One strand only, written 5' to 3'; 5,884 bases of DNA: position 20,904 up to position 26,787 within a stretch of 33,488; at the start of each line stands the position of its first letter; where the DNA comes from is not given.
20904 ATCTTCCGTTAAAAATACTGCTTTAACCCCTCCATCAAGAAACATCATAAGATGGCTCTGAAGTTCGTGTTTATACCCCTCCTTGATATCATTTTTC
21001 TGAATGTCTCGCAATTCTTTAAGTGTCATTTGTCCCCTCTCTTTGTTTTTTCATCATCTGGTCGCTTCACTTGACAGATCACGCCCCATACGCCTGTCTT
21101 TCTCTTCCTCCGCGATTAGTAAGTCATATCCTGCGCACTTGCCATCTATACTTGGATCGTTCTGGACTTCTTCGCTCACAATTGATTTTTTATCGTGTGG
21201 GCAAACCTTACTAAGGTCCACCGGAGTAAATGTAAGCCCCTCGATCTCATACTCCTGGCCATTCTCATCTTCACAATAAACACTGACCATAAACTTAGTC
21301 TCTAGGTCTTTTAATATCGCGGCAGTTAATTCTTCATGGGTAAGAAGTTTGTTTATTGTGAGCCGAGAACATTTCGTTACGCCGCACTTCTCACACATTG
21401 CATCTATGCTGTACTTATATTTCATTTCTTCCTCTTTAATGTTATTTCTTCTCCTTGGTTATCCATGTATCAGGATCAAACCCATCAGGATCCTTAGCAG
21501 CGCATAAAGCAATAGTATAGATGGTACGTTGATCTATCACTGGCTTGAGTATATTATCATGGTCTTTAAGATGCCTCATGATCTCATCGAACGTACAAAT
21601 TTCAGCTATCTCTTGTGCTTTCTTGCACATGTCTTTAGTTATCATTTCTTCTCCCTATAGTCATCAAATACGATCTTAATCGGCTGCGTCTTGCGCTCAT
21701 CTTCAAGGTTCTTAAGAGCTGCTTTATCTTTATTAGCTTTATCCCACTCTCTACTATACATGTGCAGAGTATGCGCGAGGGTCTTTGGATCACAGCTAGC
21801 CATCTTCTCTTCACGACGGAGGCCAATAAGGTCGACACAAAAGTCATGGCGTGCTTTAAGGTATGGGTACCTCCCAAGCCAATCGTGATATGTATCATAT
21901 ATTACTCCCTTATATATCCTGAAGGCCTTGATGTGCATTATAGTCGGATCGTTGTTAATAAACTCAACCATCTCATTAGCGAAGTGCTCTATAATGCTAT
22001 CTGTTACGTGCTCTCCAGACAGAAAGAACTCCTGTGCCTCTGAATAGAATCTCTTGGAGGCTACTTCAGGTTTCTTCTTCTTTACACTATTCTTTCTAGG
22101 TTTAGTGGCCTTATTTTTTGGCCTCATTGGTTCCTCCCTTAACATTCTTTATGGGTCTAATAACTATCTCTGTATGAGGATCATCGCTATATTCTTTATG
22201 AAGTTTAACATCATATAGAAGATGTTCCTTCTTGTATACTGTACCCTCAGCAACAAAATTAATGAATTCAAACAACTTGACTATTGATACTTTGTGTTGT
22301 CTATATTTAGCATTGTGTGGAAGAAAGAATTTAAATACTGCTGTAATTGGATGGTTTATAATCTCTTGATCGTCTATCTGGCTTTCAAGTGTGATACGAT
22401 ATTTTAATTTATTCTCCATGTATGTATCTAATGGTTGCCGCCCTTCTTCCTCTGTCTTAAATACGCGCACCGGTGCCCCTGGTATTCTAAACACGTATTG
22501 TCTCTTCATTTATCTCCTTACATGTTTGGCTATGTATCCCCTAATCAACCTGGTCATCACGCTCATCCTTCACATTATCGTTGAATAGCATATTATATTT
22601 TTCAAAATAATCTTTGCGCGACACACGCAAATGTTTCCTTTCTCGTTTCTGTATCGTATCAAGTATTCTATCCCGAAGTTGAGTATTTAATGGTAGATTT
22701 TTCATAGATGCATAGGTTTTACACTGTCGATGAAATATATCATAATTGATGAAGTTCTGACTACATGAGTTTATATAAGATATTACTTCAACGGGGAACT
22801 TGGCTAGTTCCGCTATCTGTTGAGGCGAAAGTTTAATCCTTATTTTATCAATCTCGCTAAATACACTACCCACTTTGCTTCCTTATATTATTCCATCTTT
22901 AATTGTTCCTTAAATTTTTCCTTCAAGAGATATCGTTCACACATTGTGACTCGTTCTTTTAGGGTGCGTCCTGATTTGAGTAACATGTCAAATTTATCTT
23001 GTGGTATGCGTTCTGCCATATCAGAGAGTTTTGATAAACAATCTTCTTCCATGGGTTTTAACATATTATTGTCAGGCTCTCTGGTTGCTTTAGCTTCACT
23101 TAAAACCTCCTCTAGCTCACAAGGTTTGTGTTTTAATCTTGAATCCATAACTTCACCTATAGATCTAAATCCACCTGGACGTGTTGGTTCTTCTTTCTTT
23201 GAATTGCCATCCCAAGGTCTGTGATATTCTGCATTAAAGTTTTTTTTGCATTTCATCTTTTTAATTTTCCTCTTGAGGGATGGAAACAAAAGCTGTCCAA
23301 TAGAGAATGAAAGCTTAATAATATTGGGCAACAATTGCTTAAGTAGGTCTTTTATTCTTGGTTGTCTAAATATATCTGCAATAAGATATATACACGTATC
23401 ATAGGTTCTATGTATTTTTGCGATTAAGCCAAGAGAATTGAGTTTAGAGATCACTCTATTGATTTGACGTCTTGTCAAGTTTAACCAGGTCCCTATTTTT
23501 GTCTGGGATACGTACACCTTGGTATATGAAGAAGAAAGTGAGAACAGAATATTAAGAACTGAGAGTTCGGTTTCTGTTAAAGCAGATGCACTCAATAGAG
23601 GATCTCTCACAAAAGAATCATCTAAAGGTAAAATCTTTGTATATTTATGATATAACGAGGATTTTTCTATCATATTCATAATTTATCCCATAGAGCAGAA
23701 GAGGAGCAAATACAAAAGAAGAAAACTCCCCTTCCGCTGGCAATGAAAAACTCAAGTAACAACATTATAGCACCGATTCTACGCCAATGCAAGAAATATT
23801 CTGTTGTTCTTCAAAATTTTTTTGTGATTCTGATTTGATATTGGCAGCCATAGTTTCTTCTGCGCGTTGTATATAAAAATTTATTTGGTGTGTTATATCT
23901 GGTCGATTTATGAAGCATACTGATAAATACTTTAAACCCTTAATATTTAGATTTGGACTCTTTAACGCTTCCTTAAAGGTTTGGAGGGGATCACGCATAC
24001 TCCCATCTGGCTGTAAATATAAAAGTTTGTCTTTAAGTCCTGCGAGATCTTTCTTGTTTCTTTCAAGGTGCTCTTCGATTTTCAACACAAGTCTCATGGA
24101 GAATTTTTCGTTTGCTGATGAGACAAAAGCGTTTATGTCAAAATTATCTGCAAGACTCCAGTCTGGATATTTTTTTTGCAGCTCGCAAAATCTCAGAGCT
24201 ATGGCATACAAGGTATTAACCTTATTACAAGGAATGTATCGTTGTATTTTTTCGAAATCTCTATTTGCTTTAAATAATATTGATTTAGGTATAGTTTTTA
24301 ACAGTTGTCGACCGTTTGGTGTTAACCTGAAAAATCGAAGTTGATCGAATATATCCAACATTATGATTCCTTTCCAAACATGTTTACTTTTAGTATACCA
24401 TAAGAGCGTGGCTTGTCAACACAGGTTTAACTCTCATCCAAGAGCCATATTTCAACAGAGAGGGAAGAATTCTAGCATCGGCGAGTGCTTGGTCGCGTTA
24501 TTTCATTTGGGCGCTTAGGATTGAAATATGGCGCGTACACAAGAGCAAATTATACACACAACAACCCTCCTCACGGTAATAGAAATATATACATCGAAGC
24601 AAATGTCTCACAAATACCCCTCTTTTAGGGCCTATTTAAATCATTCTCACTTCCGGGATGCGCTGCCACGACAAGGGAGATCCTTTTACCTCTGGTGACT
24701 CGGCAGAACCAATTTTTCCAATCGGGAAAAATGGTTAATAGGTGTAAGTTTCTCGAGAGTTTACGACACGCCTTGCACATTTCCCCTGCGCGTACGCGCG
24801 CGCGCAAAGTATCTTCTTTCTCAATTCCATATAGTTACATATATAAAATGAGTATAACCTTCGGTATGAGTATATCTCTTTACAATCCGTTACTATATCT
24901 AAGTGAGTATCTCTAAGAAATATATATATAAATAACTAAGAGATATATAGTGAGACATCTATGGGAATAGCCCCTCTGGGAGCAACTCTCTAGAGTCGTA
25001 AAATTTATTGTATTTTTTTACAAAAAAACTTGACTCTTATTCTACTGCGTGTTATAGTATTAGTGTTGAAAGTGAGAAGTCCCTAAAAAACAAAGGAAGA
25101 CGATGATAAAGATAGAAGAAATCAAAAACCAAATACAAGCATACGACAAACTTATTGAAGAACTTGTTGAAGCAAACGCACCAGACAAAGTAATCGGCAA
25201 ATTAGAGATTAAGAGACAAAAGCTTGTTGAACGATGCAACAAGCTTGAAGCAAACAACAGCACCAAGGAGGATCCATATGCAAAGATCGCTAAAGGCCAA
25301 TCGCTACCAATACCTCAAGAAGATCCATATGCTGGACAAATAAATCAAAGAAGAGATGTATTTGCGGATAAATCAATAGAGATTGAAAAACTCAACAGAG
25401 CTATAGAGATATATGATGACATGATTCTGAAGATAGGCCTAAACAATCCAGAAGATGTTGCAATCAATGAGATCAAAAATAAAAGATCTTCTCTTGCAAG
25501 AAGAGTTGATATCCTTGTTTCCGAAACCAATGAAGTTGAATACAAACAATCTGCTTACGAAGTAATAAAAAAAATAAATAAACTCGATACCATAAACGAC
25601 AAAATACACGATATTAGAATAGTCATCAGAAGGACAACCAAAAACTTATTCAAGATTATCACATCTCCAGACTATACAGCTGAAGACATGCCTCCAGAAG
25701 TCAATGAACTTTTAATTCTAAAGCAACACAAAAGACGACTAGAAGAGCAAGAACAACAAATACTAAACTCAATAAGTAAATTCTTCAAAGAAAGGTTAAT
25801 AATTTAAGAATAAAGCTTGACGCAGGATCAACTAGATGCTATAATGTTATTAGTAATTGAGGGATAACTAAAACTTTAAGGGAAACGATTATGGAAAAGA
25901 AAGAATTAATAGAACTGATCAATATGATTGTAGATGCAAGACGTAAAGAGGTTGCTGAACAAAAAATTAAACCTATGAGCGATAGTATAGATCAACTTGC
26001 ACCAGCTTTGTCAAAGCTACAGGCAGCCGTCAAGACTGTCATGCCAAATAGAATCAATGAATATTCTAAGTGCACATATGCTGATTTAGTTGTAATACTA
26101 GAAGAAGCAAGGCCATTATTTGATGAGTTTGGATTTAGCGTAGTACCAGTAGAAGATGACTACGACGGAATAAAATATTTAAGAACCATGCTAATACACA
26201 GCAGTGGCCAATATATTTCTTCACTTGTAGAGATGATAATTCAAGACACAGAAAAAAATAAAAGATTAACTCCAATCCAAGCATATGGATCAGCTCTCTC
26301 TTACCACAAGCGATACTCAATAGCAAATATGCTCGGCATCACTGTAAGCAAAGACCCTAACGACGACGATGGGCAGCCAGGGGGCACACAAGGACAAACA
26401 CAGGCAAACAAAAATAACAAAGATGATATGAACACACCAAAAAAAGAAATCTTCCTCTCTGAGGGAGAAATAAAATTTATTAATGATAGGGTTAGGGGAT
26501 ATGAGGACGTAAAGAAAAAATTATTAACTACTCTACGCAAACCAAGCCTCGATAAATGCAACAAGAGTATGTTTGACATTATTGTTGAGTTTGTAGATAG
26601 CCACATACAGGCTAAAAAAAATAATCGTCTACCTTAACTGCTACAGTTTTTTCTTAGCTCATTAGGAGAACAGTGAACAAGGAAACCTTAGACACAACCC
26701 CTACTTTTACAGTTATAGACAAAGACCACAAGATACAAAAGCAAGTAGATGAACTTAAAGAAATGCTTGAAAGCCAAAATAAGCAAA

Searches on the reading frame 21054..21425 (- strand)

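Call 17: search_protein_families(library=phrogs, max_evalue=0.01, proteins=[window:21054-21425:-])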
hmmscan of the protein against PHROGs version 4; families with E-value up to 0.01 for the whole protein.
window:21054-21425:- (123 aa): 0 families

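Call 57: search_protein_families(library=pfam, max_evalue=0.1, proteins=[window:21054-21425:-])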
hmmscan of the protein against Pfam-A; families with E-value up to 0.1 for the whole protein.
window:21054-21425:- (123 aa): 1 family
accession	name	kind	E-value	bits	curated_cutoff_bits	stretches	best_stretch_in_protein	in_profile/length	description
PF14320.11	Paramyxo_PNT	-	0.041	13.5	27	1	50-102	171-223/311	Phosphoprotein P region PNT disordered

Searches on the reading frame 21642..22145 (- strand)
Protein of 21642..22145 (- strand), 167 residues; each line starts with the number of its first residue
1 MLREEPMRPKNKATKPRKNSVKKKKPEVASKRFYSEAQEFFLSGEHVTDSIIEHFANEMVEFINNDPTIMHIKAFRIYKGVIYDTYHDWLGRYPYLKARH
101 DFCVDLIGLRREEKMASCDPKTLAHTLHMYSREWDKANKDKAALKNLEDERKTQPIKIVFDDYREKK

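Call 17: search_protein_families(library=phrogs, max_evalue=0.01, proteins=[window:21642-22145:-])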
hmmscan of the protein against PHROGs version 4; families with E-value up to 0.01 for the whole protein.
window:21642-22145:- (167 aa): 0 families

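Call 57: search_protein_families(library=pfam, max_evalue=0.1, proteins=[window:21642-22145:-])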
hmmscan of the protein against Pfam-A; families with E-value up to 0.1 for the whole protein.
window:21642-22145:- (167 aa): 1 family
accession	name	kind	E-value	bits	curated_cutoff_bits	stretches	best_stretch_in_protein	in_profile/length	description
PF04311.20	DUF459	-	0.014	15.2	27.2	1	49-138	7-93/197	Protein of unknown function (DUF459)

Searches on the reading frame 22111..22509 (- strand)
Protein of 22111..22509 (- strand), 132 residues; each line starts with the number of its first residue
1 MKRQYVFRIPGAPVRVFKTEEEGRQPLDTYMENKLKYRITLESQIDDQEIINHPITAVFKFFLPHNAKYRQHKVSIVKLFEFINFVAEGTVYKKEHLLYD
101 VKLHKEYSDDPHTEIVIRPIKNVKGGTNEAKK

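Call 17: search_protein_families(library=phrogs, max_evalue=0.01, proteins=[window:22111-22509:-])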
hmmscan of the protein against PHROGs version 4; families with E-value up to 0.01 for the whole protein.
window:22111-22509:- (132 aa): 0 families

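Call 57: search_protein_families(library=pfam, max_evalue=0.1, proteins=[window:22111-22509:-])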
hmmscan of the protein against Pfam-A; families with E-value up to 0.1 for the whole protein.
window:22111-22509:- (132 aa): 1 family
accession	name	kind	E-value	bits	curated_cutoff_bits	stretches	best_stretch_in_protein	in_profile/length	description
PF05866.16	RusA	-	0.03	15.4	22.8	0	36-118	32-124/124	Endodeoxyribonuclease RusA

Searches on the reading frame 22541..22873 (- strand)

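Call 17: search_protein_families(library=phrogs, max_evalue=0.01, proteins=[window:22541-22873:-])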
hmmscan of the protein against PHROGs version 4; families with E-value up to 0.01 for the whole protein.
window:22541-22873:- (110 aa): 0 families

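Call 57: search_protein_families(library=pfam, max_evalue=0.1, proteins=[window:22541-22873:-])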
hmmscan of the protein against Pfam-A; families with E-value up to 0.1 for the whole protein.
window:22541-22873:- (110 aa): 1 family
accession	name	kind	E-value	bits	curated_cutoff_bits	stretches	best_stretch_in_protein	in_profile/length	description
PF19385.4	DUF5960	-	0.059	14.2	24.1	1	43-104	9-68/83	Family of unknown function (DUF5960)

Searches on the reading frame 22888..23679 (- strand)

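Call 17: search_protein_families(library=phrogs, max_evalue=0.01, proteins=[window:22888-23679:-])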
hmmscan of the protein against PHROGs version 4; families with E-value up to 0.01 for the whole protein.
window:22888-23679:- (263 aa): 7 families
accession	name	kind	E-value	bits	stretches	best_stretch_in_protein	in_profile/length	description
phrog_428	-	DNA, RNA and nucleotide metabolism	0.00028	21.2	1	22-91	96-162/455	replication initiation protein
phrog_8102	-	DNA, RNA and nucleotide metabolism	0.00052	20.2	1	25-115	23-126/337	replication initiation protein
phrog_1835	-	DNA, RNA and nucleotide metabolism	0.00097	19.6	1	32-91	42-102/301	HTH DNA binding protein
phrog_186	-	DNA, RNA and nucleotide metabolism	0.0015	19.3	1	20-90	26-96/308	DnaD-like helicase loader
phrog_10086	-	DNA, RNA and nucleotide metabolism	0.0028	18.9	0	57-89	31-63/91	HTH DNA binding protein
phrog_391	-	DNA, RNA and nucleotide metabolism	0.0094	16.6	0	31-92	12-73/298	replication initiation O-like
phrog_3502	-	unknown function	0.01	16.9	0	32-92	47-107/131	-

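Call 57: search_protein_families(library=pfam, max_evalue=0.1, proteins=[window:22888-23679:-])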
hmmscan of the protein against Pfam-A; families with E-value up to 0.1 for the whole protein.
window:22888-23679:- (263 aa): 4 families
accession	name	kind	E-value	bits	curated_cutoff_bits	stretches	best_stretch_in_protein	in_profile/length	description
PF13730.12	HTH_36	-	6.3e-05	23.1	25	1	34-86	3-55/55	Helix-turn-helix domain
PF13545.12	HTH_Crp_2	-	9e-05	22.8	27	1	54-89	20-55/70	Crp-like helix-turn-helix domain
PF09202.17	Rio2_N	-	0.028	15.2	27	1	33-94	3-62/82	Rio2, N-terminal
PF08279.18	HTH_11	-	0.048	14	25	0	56-88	15-45/55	HTH domain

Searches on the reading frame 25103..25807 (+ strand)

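Call 17: search_protein_families(library=phrogs, max_evalue=0.01, proteins=[window:25103-25807:+])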
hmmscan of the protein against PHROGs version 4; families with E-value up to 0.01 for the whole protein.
window:25103-25807:+ (234 aa): 0 families

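Call 57: search_protein_families(library=pfam, max_evalue=0.1, proteins=[window:25103-25807:+])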
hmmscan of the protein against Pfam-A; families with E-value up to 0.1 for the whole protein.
window:25103-25807:+ (234 aa): 1 family
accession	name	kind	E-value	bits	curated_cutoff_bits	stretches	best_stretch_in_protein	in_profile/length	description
PF17544.7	DUF5460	-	0.0026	17.3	25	1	4-108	260-365/375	Family of unknown function (DUF5460)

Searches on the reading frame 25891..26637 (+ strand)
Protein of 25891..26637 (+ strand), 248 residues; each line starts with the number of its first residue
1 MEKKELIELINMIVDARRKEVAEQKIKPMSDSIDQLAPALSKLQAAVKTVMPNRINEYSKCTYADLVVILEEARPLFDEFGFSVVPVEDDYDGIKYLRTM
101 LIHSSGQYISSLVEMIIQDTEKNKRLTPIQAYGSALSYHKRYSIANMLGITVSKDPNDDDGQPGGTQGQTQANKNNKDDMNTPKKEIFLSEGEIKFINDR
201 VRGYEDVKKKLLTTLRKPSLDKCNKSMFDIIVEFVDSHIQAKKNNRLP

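Call 18: search_protein_families(library=phrogs, max_evalue=0.01, proteins=[window:25891-26637:+])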
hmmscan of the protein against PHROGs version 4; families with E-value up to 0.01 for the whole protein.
window:25891-26637:+ (248 aa): 5 families
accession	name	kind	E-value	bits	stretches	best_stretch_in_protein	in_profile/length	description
phrog_2324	-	DNA, RNA and nucleotide metabolism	9.7e-28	98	1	30-200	5-170/193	Erf-like ssDNA annealing protein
phrog_155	-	DNA, RNA and nucleotide metabolism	1.1e-26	95.2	1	19-243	51-272/308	Erf-like ssDNA annealing protein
phrog_34817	-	unknown function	1.7e-08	35.1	1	48-176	32-149/291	-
phrog_10003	-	other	8.7e-07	29.6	1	97-181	112-189/297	recombinase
phrog_12270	-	unknown function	0.0083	17.2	0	17-70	5-59/128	-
